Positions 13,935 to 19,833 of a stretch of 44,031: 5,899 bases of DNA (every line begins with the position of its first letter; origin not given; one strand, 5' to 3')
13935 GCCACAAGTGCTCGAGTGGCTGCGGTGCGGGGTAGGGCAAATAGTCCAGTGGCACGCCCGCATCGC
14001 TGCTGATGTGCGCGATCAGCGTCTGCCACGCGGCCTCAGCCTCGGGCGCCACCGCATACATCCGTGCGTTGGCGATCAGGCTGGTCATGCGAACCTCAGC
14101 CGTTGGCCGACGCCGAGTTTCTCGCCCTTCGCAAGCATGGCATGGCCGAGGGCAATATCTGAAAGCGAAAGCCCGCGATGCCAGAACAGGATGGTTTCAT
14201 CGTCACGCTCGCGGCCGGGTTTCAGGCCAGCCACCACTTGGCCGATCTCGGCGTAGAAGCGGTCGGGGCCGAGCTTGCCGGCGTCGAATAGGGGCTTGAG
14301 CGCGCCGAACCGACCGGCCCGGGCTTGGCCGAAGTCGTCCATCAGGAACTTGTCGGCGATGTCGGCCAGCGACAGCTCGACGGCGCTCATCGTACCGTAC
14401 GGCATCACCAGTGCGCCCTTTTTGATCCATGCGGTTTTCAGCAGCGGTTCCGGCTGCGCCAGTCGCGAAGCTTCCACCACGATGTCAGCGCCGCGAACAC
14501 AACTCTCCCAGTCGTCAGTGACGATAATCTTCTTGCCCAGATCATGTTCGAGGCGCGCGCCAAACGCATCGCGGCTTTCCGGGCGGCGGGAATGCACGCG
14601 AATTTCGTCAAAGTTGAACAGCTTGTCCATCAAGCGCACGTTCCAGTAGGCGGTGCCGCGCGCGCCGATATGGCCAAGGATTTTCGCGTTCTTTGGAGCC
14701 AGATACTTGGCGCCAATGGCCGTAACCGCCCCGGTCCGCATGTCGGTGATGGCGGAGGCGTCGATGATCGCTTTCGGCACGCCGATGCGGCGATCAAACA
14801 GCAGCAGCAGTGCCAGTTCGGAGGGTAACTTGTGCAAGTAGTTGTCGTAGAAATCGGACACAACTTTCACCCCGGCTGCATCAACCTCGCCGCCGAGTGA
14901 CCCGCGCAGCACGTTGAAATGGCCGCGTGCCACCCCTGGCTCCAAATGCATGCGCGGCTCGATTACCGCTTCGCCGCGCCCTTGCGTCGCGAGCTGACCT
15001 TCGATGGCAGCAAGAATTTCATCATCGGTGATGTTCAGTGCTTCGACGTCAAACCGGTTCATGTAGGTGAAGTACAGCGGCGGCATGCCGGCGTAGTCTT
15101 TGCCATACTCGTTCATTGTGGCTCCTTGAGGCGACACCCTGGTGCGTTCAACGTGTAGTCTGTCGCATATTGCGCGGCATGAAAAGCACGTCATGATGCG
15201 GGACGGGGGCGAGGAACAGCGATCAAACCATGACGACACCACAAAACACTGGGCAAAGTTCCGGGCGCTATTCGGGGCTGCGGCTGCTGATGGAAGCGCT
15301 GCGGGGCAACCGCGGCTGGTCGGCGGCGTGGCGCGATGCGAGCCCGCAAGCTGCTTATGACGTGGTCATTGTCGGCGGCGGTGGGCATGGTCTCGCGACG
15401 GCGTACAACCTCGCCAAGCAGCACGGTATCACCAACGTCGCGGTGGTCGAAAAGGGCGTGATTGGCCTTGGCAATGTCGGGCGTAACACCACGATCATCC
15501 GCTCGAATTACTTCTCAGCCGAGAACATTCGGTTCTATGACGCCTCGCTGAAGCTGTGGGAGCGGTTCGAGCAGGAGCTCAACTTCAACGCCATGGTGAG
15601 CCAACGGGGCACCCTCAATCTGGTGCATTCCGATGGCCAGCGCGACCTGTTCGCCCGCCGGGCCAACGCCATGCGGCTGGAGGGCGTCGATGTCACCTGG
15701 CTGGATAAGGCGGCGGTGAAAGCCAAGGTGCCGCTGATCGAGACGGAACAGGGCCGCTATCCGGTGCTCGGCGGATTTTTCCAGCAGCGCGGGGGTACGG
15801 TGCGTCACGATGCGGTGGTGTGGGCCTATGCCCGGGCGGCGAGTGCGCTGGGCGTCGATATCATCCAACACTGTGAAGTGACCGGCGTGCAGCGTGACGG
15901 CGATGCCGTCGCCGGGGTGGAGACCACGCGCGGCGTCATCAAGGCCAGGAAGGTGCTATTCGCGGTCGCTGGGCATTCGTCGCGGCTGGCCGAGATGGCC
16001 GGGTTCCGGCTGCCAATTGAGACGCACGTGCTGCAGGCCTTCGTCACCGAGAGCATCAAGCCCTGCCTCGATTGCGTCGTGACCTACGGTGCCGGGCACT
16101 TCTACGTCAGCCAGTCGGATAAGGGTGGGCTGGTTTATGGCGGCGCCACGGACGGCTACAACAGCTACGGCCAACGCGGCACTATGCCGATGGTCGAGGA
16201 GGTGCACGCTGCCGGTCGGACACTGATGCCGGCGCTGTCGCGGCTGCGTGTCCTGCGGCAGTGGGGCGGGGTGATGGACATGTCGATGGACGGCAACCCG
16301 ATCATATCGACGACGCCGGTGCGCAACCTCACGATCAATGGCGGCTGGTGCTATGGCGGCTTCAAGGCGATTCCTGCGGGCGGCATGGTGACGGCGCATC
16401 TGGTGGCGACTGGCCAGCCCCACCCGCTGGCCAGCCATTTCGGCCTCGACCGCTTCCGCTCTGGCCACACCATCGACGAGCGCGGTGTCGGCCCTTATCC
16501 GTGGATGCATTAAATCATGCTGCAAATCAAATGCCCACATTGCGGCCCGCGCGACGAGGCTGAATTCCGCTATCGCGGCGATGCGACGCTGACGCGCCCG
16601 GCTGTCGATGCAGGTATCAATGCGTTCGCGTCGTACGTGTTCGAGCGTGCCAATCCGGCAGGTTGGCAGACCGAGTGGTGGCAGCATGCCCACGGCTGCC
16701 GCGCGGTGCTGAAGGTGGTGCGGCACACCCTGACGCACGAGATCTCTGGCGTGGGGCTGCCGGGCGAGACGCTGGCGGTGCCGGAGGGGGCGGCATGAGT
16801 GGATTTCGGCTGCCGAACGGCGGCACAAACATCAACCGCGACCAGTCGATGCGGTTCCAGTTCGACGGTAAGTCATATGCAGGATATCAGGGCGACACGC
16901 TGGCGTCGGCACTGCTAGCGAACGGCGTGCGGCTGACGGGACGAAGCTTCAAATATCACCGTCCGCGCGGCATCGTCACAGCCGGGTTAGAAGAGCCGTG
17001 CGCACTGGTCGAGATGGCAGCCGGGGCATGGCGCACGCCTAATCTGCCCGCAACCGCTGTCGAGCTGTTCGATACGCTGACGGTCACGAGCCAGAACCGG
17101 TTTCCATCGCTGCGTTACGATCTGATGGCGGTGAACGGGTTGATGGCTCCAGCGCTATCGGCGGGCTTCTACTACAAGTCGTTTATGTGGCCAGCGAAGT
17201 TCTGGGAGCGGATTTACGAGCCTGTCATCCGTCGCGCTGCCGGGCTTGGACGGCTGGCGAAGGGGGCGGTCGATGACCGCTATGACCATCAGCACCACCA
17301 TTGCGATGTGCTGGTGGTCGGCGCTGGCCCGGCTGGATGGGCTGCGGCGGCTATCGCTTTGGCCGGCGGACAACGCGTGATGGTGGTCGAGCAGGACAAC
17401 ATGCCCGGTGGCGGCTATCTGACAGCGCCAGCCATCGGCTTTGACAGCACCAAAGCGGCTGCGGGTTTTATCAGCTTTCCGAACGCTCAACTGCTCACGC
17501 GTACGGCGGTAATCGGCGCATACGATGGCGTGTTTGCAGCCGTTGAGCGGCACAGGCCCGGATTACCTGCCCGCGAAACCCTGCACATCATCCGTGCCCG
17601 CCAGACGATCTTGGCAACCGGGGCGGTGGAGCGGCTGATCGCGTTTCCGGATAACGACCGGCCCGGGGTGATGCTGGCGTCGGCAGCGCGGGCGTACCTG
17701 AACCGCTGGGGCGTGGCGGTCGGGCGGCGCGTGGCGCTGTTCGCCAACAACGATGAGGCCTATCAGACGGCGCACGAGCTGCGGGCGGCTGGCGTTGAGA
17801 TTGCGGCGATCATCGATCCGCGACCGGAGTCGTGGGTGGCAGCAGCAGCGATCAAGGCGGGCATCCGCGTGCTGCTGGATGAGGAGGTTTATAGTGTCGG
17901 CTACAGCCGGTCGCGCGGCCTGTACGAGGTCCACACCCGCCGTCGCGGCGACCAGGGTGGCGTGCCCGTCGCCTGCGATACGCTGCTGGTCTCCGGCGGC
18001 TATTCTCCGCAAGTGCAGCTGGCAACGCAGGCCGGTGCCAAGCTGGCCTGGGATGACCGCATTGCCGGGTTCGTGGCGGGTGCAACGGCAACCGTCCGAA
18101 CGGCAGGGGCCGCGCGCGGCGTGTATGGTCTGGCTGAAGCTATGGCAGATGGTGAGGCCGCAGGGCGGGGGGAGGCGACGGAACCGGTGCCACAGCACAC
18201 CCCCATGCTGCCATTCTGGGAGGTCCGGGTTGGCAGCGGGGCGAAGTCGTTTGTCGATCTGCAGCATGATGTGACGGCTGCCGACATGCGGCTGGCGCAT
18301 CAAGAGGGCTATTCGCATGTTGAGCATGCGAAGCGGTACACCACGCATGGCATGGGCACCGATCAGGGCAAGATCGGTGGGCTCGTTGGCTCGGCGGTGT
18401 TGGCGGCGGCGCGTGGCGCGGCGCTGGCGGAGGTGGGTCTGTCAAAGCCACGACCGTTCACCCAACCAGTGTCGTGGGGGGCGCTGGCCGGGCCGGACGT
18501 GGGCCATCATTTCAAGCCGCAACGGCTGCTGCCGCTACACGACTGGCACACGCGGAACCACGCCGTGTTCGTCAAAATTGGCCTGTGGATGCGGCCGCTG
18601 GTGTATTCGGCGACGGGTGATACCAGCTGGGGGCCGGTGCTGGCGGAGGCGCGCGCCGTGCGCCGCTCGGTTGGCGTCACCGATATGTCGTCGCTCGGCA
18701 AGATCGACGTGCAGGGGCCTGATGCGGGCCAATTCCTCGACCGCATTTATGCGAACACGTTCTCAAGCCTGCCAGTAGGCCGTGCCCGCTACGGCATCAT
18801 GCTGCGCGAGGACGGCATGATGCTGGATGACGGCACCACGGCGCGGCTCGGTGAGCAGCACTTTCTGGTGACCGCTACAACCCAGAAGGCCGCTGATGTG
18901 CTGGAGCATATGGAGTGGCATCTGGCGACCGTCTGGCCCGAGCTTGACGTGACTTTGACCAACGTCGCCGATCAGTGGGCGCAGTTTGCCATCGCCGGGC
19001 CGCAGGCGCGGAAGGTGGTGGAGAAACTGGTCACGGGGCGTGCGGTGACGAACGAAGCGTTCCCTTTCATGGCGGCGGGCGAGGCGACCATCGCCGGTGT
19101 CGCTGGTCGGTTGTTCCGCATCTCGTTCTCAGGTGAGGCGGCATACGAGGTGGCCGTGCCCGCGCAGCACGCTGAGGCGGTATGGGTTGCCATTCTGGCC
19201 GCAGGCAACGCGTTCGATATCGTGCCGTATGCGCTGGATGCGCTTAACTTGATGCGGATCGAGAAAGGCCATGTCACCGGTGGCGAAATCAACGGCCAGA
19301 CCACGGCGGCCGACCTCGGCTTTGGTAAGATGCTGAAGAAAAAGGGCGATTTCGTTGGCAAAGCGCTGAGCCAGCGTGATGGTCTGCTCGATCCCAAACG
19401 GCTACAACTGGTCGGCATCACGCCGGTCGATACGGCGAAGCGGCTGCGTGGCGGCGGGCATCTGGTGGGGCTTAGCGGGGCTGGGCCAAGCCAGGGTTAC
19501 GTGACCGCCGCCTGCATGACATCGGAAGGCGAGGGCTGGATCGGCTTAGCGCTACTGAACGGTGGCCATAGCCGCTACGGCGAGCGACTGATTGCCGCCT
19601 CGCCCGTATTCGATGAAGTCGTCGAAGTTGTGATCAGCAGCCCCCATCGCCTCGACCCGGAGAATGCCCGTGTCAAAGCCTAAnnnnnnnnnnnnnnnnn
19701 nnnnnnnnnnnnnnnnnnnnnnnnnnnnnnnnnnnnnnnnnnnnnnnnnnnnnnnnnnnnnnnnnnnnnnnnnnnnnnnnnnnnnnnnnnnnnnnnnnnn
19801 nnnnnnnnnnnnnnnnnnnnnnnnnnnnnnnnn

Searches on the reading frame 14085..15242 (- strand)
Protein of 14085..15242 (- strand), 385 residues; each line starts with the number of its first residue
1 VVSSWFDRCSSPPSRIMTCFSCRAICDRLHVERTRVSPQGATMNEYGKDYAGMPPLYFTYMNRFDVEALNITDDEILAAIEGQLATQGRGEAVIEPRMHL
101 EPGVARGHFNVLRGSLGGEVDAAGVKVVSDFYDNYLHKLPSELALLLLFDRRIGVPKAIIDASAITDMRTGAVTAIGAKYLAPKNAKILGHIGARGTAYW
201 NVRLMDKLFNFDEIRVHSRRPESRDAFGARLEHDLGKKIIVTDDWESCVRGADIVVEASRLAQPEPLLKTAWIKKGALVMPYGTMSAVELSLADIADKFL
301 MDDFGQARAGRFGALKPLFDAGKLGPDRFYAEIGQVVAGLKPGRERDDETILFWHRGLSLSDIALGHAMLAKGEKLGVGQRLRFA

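Call 8: search_protein_families(library=pfam, proteins=[window:14085-15242:-])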
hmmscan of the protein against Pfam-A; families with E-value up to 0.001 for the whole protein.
window:14085-15242:- (385 aa): 1 family
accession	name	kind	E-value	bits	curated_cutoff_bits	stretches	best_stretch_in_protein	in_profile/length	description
PF02423.21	OCD_Mu_crystall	-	1.8e-49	168.8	24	1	63-365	8-302/314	Ornithine cyclodeaminase/mu-crystallin family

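Call 40: search_protein_families(library=ncbifam, proteins=[window:14085-15242:-], max_evalue=0.001)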
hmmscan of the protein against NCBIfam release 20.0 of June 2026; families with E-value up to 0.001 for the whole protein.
window:14085-15242:- (385 aa): 13 families
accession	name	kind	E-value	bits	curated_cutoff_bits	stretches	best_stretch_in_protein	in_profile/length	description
TIGR02371.1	ala_DH_arch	equivalog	5.9e-47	160.4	409.15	1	62-384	6-324/325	alanine dehydrogenase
NF006379.0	PRK08618.1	equivalog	5.3e-38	131.1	417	1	114-383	55-325/326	ornithine cyclodeaminase family protein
NF006141.0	PRK08291.1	equivalog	9.1e-36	123.5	408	1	61-381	7-327/330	cyclodeaminase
TIGR02992.1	ectoine_eutC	equivalog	5.3e-33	114.5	471.65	1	65-380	8-323/326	ectoine utilization protein EutC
TIGR03944.1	dehyd_SbnB_fam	equivalog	1.2e-32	113.2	326.9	1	75-382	19-324/327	2,3-diaminopropionate biosynthesis protein SbnB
NF004848.0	PRK06199.1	subfamily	3.6e-31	108.6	362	1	109-382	78-370/379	tyramine oxidase subunit B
NF004793.0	PRK06141.1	equivalog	3.5e-27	95.2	322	1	122-371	61-309/314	bifunctional Delta(1)-pyrroline-2-carboxylate/Delta(1)-piperideine-2-carboxylate reductase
NF005296.0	PRK06823.1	equivalog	6.7e-25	87.7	438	1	73-372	15-312/315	ornithine cyclodeaminase family protein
NF045643.1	ImmsucRedBhcD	equivalog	7.9e-23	81.3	500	1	71-382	13-319/321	iminosuccinate reductase BhcD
NF005762.1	PRK07589.1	equivalog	4.1e-16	58.9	350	1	124-279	66-220/334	ornithine cyclodeaminase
NF005603.0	PRK07340.1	equivalog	8.3e-13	48.2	266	1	121-293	62-231/307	delta(1)-pyrroline-2-carboxylate reductase family protein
NF005011.0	PRK06407.1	subfamily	1.1e-11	44.5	337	1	146-257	79-189/302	ornithine cyclodeaminase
NF045512.1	PyrPipCarbRedLhpI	equivalog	3.2e-09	36.4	400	1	123-260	60-194/298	bifunctional Delta(1)-pyrroline-2-carboxylate/Delta(1)-piperideine-2-carboxylate reductase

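Call 48: search_solved_structures(query=window:14085-15242:-, max_evalue=1e-10)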
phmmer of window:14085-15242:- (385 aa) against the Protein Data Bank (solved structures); distinct sequences matched with E-value up to 1e-10: 7.
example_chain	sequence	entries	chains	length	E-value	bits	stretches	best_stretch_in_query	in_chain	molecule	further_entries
1vll_A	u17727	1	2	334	2.7e-35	125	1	62-384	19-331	alanine dehydrogenase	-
1omo_A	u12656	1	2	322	2.8e-35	124.9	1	63-384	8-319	alanine dehydrogenase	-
6t3e_A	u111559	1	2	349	1.2e-31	112.9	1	60-381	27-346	DELTA1-pyrroline-2-carboxylate reductase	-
4m54_A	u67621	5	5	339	3.9e-28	101.4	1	59-382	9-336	Putative ornithine cyclodeaminase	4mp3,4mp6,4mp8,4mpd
4bv8_A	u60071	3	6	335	7.1e-25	90.7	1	77-365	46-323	THIOMORPHOLINE-CARBOXYLATE DEHYDROGENASE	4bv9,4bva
2i99_A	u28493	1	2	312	1.7e-24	89.4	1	79-364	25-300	Mu-crystallin homolog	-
6rqa_A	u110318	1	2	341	6.6e-21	77.6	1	72-382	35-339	iminosuccinate reductase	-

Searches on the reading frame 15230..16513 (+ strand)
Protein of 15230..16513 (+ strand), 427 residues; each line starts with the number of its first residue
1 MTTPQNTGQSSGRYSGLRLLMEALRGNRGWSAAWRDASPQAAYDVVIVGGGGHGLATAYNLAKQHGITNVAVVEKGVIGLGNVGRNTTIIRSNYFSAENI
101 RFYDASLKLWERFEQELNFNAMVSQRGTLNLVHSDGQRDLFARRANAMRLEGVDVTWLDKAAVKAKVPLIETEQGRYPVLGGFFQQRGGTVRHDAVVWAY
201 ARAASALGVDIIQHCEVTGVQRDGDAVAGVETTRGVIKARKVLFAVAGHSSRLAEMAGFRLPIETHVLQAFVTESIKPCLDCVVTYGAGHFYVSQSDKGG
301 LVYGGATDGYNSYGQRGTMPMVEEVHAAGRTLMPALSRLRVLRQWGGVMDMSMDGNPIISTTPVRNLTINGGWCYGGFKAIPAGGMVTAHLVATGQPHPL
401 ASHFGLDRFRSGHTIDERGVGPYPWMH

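Call 6: search_protein_families(library=pfam, proteins=[window:15230-16513:+])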
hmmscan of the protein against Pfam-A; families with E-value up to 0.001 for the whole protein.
window:15230-16513:+ (427 aa): 7 families
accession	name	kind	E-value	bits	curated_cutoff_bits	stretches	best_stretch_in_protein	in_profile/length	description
PF01266.30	DAO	-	2.6e-68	231.6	27.9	1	44-391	1-353/353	FAD dependent oxidoreductase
PF13738.12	Pyr_redox_3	-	1.1e-07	31.9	30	0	46-79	1-33/305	Pyridine nucleotide-disulphide oxidoreductase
PF07992.20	Pyr_redox_2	-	4.1e-06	26.9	26.1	0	43-83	1-34/291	Pyridine nucleotide-disulphide oxidoreductase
PF04820.20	Trp_halogenase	-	8.9e-06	25.2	21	1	44-89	1-47/458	Tryptophan halogenase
PF03486.20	HI0933_like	-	8.7e-05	22.5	50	0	194-250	109-166/244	HI0933-like protein Rossmann domain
PF01946.23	Thi4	-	8.8e-05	22.3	26.2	1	39-77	14-51/235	Thi4 family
PF01494.25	FAD_binding_3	-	0.00018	21.3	22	0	43-75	2-32/349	FAD binding domain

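Call 7: search_protein_families(library=ncbifam, proteins=[window:15230-16513:+])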
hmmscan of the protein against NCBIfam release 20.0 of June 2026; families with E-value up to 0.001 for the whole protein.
window:15230-16513:+ (427 aa): 31 families (the best 25 are shown)
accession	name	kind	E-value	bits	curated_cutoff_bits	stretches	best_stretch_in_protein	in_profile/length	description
TIGR01373.1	soxB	subfamily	9.8e-190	630.7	529.45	1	13-417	1-407/407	sarcosine oxidase subunit beta family protein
TIGR02352.1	thiamin_ThiO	equivalog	1.9e-26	93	250.8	1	45-395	1-350/351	glycine oxidase ThiO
NF008425.0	PRK11259.1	equivalog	4.1e-26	91.8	257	1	41-410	3-376/377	N-methyl-L-tryptophan oxidase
TIGR01377.1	soxA_mon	subfamily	2.3e-20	72.7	479.65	1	43-410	1-376/381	amino oxidase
NF001933.0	PRK00711.1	subfamily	6.7e-17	61.6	383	2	107-263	116-270/429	D-amino acid dehydrogenase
NF050086.1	pipecolate_AmaA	exception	8.8e-15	54.3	600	1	41-247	24-234/425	L-pipecolate oxidase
TIGR03329.1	Phn_aa_oxid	hypoth_equivalog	1.2e-14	53.9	632.8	1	40-392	22-391/460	putative aminophosphonate oxidoreductase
NF008726.1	PRK11728.1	equivalog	8e-13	48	299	1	43-260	1-212/389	L-2-hydroxyglutarate oxidase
TIGR03364.1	HpnW_proposed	hypoth_equivalog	2.6e-10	39.9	285.1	1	43-257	1-204/365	TIGR03364 family FAD-dependent oxidoreductase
NF002480.1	PRK01747.1-1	equivalog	5.8e-08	31.6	540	1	35-304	241-503/645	bifunctional tRNA (5-methylaminomethyl-2-thiouridine)(34)-methyltransferase MnmC2/FAD-dependent 5-carboxymethylaminomethyl-2-thiouridine(34)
NF006130.0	PRK08274.1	equivalog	1.5e-07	30.6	369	1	40-252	3-195/467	FAD-dependent tricarballylate dehydrogenase TcuA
TIGR03377.1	glycerol3P_GlpA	equivalog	7.7e-07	28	552.8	1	44-351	1-306/530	anaerobic glycerol-3-phosphate dehydrogenase subunit GlpA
NF005599.0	PRK07333.1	equivalog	1.8e-06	26.7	549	0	191-260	119-187/414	ubiquinone biosynthesis hydroxylase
TIGR03197.1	MnmC_Cterm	equivalog_domain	2.1e-06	27.1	174.2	1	44-261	1-214/400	FAD-dependent 5-carboxymethylaminomethyl-2-thiouridine(34) oxidoreductase MnmC1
NF004991.0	PRK06370.1-3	subfamily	6e-06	25.1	620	1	32-79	25-70/509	FAD-containing oxidoreductase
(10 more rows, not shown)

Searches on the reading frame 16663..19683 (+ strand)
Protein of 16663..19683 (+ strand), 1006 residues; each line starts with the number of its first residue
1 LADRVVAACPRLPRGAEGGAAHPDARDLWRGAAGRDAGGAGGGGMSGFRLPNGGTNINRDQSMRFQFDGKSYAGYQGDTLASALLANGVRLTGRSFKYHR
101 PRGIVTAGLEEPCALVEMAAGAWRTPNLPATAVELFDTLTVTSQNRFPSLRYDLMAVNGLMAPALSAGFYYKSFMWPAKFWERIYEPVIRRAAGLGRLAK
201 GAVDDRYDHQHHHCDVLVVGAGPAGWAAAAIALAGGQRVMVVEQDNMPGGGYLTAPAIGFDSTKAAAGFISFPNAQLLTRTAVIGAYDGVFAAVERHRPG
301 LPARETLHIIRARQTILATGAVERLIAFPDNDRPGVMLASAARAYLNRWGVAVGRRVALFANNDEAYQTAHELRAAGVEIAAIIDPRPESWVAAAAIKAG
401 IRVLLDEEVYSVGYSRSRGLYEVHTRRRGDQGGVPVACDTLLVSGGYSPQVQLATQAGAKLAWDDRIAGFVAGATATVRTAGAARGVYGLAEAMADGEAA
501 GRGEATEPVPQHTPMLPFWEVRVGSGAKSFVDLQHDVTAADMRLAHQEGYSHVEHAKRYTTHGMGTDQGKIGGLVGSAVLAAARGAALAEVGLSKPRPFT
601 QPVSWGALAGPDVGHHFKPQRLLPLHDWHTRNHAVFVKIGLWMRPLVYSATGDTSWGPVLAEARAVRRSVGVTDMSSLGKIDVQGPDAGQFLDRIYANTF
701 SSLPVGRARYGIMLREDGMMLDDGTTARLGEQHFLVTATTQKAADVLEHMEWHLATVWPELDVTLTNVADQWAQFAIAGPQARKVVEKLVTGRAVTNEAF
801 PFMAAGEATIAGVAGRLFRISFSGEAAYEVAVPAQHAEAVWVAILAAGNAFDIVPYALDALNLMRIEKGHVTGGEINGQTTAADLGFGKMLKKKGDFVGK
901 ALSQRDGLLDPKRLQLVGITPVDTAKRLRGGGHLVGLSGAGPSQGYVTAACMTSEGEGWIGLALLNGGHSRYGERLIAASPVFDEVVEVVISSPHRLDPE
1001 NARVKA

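Call 6: search_protein_families(library=pfam, proteins=[window:16663-19683:+])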
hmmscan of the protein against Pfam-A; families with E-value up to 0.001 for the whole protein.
window:16663-19683:+ (1006 aa): 8 families
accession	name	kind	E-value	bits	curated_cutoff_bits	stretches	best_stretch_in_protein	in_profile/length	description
PF01571.26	GCV_T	-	6.9e-68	229.1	25.6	1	625-888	1-253/255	Aminomethyltransferase folate-binding domain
PF17806.6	SO_alpha_A3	-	2.3e-25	89.1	23.1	1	528-610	3-86/87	Sarcosine oxidase A3 domain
PF13510.11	Fer2_4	-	3.6e-22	78.7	22.8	1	62-145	3-81/82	2Fe-2S iron-sulfur cluster binding domain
PF07992.20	Pyr_redox_2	-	2.9e-12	47.1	26.1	1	215-467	2-257/291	Pyridine nucleotide-disulphide oxidoreductase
PF12831.13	FAD_oxidored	-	1.6e-07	31.4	27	1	215-265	1-50/416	FAD dependent oxidoreductase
PF13450.12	NAD_binding_8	-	0.00018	22.2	21.9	1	218-260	1-43/68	NAD(P)-binding Rossmann-like domain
PF01946.23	Thi4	-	0.0002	21.1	26.2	1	212-252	16-57/235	Thi4 family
PF03486.20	HI0933_like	-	0.00078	19.4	50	0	215-249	2-36/244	HI0933-like protein Rossmann domain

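Call 7: search_protein_families(library=ncbifam, proteins=[window:16663-19683:+])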
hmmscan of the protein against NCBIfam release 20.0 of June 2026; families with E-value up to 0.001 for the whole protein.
window:16663-19683:+ (1006 aa): 29 families (the best 25 are shown)
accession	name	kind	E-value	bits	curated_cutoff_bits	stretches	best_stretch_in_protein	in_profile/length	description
TIGR01372.1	soxA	subfamily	0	1129.1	1164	1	52-1005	7-995/996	sarcosine oxidase subunit alpha family protein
NF001567.0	PRK00389.1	subfamily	1.1e-44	152.9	300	1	623-966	6-327/359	glycine cleavage system aminomethyltransferase GcvT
NF053776.1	TmaoDeMthMsil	equivalog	3.3e-42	145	1100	1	659-976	418-732/763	trimethylamine N-oxide demethylase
NF010093.0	PRK13579.1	equivalog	1.6e-34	119.3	459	1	621-976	10-345/371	glycine cleavage system aminomethyltransferase GcvT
TIGR00528.1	gcvT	equivalog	3.5e-34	118.3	235.85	1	624-977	5-342/362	glycine cleavage system aminomethyltransferase GcvT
NF009133.0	PRK12486.1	equivalog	3.1e-16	59.2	410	1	659-977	44-351/369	dimethylsulfoniopropionate demethylase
NF047633.1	SyrngDmethDesA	equivalog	3.2e-14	52.3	800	1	679-854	57-233/453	syringate O-demethylase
NF047885.1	VanMgalDeMLigM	equivalog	6.8e-12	45.1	580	1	661-871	37-251/461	vanillate/3-O-methylgallate O-demethylase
NF004789.0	PRK06134.1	subfamily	2.8e-07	29.5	747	1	208-251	7-50/581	FAD-dependent oxidoreductase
TIGR03997.1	mycofact_OYE_2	equivalog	6.3e-07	28.2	793.15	1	214-257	380-423/645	mycofactocin system FadH/OYE family oxidoreductase 2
NF003585.0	PRK05249.1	equivalog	1.4e-06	27.2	465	1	210-254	3-47/464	Si-specific NAD(P)(+) transhydrogenase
TIGR02032.1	GG-red-SF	subfamily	8.2e-06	25.7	158.8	1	215-249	2-36/297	geranylgeranyl reductase family protein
TIGR01375.1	soxG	subfamily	3.1e-05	23.9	143.95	0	728-844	38-146/152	sarcosine oxidase subunit gamma family protein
TIGR01292.1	TRX_reduct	equivalog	3.8e-05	22.6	343.45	1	215-459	2-247/300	thioredoxin-disulfide reductase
NF005511.0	PRK07121.1-4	equivalog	5.8e-05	21.7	466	1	206-251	13-56/553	FAD-binding protein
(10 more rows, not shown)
